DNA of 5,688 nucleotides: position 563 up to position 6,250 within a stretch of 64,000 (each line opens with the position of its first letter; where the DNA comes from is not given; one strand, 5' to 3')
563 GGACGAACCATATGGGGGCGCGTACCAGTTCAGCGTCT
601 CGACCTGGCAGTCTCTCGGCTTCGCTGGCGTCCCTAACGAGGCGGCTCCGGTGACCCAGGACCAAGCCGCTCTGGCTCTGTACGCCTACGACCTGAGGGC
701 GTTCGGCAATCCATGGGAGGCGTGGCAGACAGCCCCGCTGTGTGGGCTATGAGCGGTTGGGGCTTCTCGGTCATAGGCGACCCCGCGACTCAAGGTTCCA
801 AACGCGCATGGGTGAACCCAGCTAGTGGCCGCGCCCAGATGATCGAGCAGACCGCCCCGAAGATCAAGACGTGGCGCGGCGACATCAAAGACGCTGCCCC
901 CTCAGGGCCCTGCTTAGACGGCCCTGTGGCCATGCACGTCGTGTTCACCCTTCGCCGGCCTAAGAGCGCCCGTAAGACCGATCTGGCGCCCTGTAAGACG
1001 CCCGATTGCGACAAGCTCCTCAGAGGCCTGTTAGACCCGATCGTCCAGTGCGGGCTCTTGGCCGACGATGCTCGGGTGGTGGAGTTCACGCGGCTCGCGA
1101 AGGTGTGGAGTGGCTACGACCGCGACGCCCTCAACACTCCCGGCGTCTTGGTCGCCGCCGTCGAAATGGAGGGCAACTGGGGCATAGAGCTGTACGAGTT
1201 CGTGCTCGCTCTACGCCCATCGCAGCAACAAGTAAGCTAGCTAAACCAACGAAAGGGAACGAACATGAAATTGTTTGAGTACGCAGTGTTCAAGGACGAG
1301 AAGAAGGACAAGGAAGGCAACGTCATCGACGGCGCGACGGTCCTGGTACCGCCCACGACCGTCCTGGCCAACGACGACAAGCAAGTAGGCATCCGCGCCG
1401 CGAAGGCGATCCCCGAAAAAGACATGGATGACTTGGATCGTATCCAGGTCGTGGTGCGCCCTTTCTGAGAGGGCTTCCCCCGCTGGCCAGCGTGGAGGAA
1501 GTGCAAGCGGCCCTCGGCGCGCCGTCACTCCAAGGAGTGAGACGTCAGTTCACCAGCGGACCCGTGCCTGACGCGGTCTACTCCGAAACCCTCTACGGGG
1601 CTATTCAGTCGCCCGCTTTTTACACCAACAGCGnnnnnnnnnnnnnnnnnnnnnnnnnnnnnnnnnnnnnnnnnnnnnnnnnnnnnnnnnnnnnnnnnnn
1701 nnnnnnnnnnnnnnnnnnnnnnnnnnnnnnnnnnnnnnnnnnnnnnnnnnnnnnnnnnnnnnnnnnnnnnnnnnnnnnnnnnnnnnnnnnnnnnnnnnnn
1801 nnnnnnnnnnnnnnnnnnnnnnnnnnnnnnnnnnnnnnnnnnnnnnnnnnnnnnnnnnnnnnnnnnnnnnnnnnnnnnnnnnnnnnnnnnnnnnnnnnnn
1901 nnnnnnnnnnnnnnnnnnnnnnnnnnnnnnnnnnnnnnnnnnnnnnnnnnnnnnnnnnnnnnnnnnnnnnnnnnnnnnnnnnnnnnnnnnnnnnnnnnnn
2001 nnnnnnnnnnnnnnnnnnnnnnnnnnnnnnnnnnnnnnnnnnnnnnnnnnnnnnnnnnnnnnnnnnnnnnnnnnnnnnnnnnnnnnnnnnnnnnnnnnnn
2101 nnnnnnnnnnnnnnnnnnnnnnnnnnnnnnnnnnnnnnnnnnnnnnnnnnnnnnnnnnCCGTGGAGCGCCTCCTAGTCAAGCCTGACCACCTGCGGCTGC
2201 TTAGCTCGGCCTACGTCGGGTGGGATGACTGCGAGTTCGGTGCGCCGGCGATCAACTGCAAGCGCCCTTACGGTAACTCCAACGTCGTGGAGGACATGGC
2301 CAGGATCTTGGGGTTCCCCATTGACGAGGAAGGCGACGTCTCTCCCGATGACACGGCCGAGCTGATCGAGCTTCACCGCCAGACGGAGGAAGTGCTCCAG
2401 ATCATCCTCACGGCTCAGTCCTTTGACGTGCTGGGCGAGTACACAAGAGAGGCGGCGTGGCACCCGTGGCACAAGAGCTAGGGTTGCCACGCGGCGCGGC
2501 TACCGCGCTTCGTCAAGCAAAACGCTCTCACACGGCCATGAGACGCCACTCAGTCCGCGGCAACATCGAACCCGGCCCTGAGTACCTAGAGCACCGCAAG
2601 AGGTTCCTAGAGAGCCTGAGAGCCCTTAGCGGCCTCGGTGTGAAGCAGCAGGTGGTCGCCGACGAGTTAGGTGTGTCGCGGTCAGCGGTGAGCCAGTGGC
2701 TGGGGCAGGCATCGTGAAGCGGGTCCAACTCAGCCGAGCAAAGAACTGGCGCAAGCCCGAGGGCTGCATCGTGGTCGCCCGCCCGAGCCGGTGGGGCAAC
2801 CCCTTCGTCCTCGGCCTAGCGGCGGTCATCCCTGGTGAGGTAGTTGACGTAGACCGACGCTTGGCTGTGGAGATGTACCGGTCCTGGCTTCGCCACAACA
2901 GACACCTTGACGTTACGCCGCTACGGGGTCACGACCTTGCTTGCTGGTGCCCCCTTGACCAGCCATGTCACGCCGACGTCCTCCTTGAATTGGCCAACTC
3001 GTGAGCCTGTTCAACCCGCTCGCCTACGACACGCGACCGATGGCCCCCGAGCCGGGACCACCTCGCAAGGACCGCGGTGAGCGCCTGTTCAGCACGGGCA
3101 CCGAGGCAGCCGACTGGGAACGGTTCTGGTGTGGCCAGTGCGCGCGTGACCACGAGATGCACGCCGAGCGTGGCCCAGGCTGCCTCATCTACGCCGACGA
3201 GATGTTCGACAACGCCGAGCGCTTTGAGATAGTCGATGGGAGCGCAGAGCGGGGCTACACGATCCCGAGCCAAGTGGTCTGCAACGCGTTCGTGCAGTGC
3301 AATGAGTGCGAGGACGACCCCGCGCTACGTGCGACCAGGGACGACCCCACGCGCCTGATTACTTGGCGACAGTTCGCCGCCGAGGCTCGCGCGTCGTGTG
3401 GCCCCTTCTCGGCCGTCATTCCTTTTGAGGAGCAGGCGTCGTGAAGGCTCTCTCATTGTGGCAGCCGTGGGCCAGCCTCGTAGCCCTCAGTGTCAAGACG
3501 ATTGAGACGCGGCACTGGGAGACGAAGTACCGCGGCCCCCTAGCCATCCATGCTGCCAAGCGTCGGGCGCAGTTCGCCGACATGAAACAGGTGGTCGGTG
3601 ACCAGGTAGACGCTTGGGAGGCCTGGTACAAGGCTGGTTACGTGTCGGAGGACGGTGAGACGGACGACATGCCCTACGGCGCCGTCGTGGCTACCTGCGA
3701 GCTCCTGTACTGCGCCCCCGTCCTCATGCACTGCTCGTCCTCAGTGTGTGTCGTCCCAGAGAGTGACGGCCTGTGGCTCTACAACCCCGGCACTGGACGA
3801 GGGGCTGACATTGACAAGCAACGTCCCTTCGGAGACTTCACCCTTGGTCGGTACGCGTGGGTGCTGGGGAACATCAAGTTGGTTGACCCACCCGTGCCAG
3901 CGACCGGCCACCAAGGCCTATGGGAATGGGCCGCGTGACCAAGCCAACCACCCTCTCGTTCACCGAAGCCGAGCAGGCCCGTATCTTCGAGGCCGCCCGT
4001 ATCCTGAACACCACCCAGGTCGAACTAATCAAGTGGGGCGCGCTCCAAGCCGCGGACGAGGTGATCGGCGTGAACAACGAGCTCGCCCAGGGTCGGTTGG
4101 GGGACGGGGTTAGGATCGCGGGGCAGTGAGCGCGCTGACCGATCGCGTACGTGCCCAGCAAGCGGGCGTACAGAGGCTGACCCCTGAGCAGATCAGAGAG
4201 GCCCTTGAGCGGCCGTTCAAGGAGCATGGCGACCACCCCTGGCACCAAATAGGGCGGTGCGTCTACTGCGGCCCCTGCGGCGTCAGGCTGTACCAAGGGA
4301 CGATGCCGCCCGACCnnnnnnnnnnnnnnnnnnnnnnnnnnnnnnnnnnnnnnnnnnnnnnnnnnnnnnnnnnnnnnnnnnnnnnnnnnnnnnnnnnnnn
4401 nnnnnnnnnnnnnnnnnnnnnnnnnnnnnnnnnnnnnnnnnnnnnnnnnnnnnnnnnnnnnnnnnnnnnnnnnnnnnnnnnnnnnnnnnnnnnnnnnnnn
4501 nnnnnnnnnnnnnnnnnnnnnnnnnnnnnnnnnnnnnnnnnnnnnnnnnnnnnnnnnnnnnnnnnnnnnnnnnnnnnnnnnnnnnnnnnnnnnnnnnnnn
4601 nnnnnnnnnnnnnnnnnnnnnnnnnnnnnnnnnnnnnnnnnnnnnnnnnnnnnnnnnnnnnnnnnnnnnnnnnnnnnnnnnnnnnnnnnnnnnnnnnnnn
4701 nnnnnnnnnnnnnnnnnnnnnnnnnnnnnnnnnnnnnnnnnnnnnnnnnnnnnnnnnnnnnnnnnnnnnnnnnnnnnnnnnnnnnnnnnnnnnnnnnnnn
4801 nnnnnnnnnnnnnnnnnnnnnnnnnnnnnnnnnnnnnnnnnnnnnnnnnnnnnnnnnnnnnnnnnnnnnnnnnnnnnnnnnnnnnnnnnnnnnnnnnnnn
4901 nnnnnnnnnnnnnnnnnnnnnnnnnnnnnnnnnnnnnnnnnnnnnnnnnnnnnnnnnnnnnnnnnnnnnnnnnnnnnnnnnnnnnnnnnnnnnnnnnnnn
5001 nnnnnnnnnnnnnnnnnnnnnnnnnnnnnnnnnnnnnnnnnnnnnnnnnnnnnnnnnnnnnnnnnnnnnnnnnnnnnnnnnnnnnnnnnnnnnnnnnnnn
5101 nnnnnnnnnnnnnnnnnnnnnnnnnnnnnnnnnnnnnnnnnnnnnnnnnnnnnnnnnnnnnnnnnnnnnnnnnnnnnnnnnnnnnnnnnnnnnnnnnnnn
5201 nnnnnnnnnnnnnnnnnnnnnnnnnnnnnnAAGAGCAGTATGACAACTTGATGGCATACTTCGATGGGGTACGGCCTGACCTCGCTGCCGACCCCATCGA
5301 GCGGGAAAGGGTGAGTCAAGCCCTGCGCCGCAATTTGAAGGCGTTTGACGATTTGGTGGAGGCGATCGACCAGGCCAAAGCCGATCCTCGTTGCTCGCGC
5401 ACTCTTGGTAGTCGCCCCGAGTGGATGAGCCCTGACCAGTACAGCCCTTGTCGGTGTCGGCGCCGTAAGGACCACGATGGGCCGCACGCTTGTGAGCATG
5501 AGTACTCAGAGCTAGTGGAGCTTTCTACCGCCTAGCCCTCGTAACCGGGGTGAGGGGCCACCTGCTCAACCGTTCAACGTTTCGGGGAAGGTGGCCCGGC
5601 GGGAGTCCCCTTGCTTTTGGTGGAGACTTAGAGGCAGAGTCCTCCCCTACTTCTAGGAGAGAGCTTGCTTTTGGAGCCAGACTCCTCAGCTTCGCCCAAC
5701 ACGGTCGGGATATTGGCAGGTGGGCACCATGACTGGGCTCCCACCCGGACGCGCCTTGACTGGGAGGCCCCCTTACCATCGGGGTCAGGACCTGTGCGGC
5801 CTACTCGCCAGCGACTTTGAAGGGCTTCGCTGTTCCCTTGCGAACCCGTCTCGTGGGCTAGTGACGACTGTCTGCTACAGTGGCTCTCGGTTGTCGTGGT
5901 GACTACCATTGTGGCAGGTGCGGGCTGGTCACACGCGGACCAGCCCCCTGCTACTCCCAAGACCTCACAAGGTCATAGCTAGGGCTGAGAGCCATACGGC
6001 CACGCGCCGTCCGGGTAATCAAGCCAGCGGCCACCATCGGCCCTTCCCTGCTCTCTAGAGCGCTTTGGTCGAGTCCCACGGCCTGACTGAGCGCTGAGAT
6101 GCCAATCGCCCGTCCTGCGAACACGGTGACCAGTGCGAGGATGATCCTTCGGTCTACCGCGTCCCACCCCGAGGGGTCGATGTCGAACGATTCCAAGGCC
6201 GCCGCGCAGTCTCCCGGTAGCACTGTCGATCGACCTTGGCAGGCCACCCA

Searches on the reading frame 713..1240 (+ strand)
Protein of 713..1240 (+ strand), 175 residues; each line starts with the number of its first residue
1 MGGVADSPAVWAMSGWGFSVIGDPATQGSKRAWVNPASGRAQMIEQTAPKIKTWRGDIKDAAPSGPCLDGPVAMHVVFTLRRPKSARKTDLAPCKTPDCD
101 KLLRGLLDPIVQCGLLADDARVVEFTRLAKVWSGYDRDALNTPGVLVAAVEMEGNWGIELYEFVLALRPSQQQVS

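Call 72: search_protein_families(library=phrogs, proteins=[window:713-1240:+], max_evalue=0.001)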
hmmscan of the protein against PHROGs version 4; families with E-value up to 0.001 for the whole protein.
window:713-1240:+ (175 aa): 2 families
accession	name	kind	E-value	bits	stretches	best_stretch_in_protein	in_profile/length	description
phrog_140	-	DNA, RNA and nucleotide metabolism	2.5e-18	67.5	1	18-154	41-170/219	RusA-like Holliday junction resolvase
phrog_3055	-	DNA, RNA and nucleotide metabolism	8.9e-05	23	1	20-127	71-191/233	RusA-like Holliday junction resolvase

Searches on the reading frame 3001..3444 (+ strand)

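Call 72: search_protein_families(library=phrogs, proteins=[window:3001-3444:+], max_evalue=0.001)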
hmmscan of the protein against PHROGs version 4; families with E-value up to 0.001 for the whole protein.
window:3001-3444:+ (147 aa): 1 family
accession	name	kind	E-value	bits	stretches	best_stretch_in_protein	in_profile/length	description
phrog_6074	-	unknown function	9.3e-10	39.5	1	28-117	10-90/106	-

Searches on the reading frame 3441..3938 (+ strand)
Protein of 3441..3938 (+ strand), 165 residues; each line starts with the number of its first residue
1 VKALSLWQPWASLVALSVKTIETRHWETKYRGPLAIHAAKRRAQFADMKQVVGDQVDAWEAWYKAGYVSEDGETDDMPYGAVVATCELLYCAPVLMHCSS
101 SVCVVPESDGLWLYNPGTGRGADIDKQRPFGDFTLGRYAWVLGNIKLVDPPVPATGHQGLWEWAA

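Call 72: search_protein_families(library=phrogs, proteins=[window:3441-3938:+], max_evalue=0.001)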
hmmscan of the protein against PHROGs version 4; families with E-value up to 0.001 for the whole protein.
window:3441-3938:+ (165 aa): 1 family
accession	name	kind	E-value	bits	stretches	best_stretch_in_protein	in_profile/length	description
phrog_3193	-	unknown function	1.4e-35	124.1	1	1-164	85-207/269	-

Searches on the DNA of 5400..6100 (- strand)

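Call 9: search_rna_families(source=window, start=5400, end=6100, threshold=evalue, max_evalue=10, show_alignments=3)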
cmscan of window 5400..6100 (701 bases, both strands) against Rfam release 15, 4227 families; matches with E-value up to 10: 2.
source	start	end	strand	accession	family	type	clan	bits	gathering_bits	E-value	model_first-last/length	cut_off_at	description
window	5704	5743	+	RF02465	Ms_AS-5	Gene; sRNA;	-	16.3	46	2.9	1-45/45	no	Mycobacterium sRNA Ms_AS-5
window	5657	5685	-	RF01792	eiav_FSE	Cis-reg; frameshift_element;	-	15.5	40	0.57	1-35/35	no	ribosomal frameshift site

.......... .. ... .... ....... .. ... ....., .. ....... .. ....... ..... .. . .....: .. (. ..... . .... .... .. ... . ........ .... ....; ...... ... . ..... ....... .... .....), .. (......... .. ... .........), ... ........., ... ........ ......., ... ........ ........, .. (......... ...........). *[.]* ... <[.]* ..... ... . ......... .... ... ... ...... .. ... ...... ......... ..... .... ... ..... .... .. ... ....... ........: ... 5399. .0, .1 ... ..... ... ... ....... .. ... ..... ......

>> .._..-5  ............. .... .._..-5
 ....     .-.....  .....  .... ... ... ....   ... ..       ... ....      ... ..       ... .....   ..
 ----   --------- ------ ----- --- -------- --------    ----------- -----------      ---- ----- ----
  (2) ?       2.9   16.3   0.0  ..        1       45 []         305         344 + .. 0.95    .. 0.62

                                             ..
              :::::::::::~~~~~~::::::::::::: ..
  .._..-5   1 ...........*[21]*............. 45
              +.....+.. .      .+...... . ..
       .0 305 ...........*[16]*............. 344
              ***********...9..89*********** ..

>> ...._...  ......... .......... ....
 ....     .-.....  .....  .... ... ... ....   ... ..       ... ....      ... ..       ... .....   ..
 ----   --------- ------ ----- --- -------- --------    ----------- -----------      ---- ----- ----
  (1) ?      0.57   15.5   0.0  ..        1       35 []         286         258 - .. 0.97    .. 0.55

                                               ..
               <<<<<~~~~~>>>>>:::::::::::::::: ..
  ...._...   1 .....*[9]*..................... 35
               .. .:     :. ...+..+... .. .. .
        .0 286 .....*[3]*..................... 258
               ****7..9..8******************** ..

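Call 103: search_rna_families(source=L013, start=6150, end=6800, threshold=evalue, max_evalue=10)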
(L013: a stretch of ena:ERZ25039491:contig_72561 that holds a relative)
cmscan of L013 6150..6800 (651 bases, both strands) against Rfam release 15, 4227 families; matches with E-value up to 10: 2.
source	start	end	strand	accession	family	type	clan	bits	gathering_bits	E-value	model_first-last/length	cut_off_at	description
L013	6732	6800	+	RF03857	mir-3129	Gene; miRNA;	-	14.5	90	8.4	1-60/82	3'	mir-3129 microRNA precursor family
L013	6579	6634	+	RF02147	MEG8_3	Gene; lncRNA;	-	10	40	9.1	1-66/66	no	Maternally expressed 8 exon 3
